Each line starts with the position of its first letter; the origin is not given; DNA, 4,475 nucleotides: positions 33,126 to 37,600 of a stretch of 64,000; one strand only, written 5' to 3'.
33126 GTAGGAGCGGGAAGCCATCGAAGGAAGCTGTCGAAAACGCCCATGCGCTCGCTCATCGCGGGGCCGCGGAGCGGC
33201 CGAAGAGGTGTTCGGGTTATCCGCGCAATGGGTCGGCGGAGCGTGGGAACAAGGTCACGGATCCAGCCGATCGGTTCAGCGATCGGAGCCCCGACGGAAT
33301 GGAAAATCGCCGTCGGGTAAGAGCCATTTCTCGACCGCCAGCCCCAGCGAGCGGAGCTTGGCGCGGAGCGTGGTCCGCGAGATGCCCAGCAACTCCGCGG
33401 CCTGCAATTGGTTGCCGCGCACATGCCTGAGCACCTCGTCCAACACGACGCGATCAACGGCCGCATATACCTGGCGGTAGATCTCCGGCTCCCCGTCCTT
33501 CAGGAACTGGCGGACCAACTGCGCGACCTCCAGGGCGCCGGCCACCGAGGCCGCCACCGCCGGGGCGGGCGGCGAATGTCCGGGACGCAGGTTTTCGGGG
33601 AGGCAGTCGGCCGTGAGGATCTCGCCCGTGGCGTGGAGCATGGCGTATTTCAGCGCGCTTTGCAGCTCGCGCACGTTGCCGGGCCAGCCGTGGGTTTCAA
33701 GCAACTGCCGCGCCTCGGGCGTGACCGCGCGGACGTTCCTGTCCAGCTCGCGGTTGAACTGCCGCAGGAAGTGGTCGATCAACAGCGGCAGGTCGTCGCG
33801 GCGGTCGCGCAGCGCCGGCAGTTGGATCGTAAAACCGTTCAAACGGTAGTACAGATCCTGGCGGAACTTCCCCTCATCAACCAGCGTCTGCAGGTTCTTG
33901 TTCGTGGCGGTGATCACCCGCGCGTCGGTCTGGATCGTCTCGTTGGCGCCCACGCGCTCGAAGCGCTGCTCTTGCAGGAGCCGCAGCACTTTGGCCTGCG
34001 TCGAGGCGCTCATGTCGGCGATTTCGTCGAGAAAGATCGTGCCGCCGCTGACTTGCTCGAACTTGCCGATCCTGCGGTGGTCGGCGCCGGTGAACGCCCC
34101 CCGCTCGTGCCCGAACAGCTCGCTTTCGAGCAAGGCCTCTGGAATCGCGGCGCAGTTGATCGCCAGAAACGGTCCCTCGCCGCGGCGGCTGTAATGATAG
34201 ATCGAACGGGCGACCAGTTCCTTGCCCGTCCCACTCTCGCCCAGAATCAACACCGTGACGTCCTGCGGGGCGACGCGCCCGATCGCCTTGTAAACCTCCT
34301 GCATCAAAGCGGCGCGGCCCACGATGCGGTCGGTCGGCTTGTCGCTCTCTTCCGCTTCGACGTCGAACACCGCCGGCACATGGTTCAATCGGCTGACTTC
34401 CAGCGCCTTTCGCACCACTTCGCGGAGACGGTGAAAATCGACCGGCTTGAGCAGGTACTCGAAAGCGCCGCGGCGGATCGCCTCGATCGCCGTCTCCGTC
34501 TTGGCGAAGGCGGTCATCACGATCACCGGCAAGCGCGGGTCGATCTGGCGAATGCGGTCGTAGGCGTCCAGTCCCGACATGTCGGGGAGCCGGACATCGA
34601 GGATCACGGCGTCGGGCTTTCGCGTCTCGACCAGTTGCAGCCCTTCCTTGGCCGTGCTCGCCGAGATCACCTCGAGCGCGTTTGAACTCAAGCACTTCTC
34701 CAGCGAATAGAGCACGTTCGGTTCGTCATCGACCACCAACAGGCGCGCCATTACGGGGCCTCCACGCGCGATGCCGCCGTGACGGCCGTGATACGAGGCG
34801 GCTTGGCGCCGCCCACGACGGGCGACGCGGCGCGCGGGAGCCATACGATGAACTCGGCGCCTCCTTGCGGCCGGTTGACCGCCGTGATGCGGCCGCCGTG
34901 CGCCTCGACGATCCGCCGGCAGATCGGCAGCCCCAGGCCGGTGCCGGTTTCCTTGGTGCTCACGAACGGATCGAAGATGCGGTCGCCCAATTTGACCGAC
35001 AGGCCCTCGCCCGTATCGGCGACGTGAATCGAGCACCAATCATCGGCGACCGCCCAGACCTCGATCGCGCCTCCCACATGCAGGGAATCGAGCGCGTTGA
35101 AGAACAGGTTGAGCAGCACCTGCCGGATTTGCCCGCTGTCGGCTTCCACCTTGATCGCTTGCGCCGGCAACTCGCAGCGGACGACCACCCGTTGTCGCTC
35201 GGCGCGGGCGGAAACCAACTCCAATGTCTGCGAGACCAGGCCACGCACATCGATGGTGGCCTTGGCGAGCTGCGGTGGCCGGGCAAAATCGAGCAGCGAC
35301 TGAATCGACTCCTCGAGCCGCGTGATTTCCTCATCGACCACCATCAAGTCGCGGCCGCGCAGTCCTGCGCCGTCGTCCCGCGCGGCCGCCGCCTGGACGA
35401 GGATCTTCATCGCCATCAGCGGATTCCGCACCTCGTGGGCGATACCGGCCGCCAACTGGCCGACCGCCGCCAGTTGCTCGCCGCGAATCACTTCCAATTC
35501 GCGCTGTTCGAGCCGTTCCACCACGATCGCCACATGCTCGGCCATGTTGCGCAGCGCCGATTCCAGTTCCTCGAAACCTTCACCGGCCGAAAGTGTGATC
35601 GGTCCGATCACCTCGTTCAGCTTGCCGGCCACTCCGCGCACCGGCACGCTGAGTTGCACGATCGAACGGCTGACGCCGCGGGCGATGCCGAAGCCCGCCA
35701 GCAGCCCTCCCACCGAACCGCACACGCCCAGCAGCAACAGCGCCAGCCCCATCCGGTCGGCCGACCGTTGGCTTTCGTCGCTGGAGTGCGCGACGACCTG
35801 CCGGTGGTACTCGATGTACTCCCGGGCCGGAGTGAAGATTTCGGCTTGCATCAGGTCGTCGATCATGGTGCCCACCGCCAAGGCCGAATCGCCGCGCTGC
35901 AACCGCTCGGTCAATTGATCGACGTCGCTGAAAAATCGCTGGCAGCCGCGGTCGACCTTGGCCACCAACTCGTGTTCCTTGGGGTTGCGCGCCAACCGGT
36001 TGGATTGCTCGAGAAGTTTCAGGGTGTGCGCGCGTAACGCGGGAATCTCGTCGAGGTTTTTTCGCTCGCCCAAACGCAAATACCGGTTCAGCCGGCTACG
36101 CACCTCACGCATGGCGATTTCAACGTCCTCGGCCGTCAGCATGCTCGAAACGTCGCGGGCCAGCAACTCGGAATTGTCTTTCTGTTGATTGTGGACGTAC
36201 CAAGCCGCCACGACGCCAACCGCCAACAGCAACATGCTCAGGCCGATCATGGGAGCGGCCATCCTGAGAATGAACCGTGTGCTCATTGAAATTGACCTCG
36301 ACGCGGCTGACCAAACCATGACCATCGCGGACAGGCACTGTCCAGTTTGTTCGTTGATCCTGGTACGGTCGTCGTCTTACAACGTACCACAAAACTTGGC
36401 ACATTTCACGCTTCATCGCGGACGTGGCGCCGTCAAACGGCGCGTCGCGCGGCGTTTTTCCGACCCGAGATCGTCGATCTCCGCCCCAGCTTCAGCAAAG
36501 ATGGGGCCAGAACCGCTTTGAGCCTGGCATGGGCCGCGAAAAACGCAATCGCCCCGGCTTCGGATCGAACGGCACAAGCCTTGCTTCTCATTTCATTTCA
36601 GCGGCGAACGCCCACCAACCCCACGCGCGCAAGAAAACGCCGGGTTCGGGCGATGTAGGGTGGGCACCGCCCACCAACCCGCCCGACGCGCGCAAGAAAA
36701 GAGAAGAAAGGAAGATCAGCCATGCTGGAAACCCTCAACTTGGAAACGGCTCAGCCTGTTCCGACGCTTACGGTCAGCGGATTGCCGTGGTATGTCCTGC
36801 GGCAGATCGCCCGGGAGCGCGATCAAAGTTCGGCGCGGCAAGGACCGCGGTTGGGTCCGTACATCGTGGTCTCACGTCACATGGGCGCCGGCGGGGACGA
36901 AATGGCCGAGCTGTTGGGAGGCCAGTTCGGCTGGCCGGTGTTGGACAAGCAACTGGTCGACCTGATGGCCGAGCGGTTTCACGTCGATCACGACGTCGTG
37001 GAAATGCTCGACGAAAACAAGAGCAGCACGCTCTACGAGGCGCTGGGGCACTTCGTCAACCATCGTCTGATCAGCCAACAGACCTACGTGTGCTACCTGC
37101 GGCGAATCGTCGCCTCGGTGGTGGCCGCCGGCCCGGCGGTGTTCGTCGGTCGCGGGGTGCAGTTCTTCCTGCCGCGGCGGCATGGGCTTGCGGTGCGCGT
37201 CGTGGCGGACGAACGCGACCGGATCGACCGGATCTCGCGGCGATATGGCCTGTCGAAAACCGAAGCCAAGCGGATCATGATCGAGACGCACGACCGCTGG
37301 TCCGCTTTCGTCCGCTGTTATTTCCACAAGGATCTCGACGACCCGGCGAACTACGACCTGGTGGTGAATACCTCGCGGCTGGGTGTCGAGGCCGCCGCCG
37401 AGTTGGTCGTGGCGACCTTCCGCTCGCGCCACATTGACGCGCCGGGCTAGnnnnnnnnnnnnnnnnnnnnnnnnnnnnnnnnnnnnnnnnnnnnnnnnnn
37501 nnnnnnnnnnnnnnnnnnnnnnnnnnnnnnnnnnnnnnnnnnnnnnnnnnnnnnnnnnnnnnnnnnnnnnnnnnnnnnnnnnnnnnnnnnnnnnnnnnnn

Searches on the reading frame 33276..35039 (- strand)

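Call 11: search_protein_families(library=pfam, proteins=[window:33276-35039:-], max_evalue=0.01)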
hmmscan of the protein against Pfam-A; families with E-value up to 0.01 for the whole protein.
window:33276-35039:- (587 aa): 9 families
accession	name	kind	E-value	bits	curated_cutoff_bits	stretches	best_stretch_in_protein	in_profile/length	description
PF00158.32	Sigma54_activat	-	4.3e-70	235.2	20.2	1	239-406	1-168/168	Sigma-54 interaction domain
PF00072.30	Response_reg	-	1.3e-29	103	30.2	1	101-209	2-110/111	Response regulator receiver domain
PF25601.1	AAA_lid_14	-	6.4e-25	87.2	27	1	411-491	1-81/87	AAA+ ATPase lid domain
PF14532.12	Sigma54_activ_2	-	2.7e-22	80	25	1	240-410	1-138/138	Sigma-54 interaction domain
PF02954.25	HTH_8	-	2.1e-11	43.8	22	1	527-563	4-40/42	Bacterial regulatory protein, Fis family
PF07728.20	AAA_5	-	7.6e-08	32.9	22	1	263-382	2-124/139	AAA domain (dynein-related subfamily)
PF13191.12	AAA_16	-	2.2e-05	25.4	32.6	1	239-315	2-85/167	AAA ATPase domain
PF00004.35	AAA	-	0.00062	20.7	21.2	1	263-381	1-110/131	ATPase family associated with various cellular activities (AAA)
PF03709.21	OKR_DC_1_N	-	0.0039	17.9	29.3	0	110-181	6-75/111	Orn/Lys/Arg decarboxylase, N-terminal domain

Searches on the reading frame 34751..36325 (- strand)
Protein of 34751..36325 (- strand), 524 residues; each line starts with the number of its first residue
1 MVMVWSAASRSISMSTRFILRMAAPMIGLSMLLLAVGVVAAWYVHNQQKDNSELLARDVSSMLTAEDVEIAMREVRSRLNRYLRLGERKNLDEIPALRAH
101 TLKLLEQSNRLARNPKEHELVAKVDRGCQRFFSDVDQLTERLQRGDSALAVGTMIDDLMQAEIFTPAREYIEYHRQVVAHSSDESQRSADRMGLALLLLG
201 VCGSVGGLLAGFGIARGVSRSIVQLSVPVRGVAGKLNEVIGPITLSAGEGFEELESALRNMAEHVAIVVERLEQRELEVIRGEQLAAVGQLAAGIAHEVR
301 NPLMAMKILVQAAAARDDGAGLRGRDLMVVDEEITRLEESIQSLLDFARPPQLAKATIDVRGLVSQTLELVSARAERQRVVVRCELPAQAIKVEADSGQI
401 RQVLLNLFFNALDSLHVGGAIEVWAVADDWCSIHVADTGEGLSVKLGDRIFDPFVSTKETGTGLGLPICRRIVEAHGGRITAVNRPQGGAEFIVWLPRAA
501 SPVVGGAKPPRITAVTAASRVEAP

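Call 11: search_protein_families(library=pfam, proteins=[window:34751-36325:-], max_evalue=0.01)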
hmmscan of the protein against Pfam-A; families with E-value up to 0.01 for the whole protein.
window:34751-36325:- (524 aa): 4 families
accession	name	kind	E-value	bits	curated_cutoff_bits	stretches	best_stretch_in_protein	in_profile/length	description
PF02518.31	HATPase_c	-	5.3e-24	85.2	26.4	1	396-499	2-110/111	Histidine kinase-, DNA gyrase B-, and HSP90-like ATPase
PF00512.31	HisKA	-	1.6e-09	38.1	26.9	1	288-350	2-63/66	His Kinase A (phospho-acceptor) domain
PF02203.21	TarH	-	0.00079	19.8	25.2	1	21-146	10-143/177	Tar ligand binding domain homologue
PF12729.13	4HB_MCP_1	-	0.0024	17.9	27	1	27-188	13-180/181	Four helix bundle sensory module for signal transduction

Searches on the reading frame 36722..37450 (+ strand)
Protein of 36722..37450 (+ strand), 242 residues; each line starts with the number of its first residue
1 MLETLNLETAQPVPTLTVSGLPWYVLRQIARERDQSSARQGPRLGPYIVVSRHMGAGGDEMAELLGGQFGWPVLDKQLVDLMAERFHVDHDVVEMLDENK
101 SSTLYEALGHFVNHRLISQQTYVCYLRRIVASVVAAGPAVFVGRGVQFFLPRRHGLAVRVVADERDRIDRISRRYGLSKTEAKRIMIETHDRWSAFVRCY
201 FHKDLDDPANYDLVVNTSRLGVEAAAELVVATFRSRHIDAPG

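Call 10: search_protein_families(library=pfam, proteins=[window:36722-37450:+], max_evalue=0.01)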
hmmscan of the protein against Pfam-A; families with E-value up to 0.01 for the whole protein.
window:36722-37450:+ (242 aa): 1 family
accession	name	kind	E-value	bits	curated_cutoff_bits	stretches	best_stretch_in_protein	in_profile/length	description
PF13189.12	Cytidylate_kin2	-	2.4e-34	119.5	28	1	48-219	2-176/176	Cytidylate kinase-like family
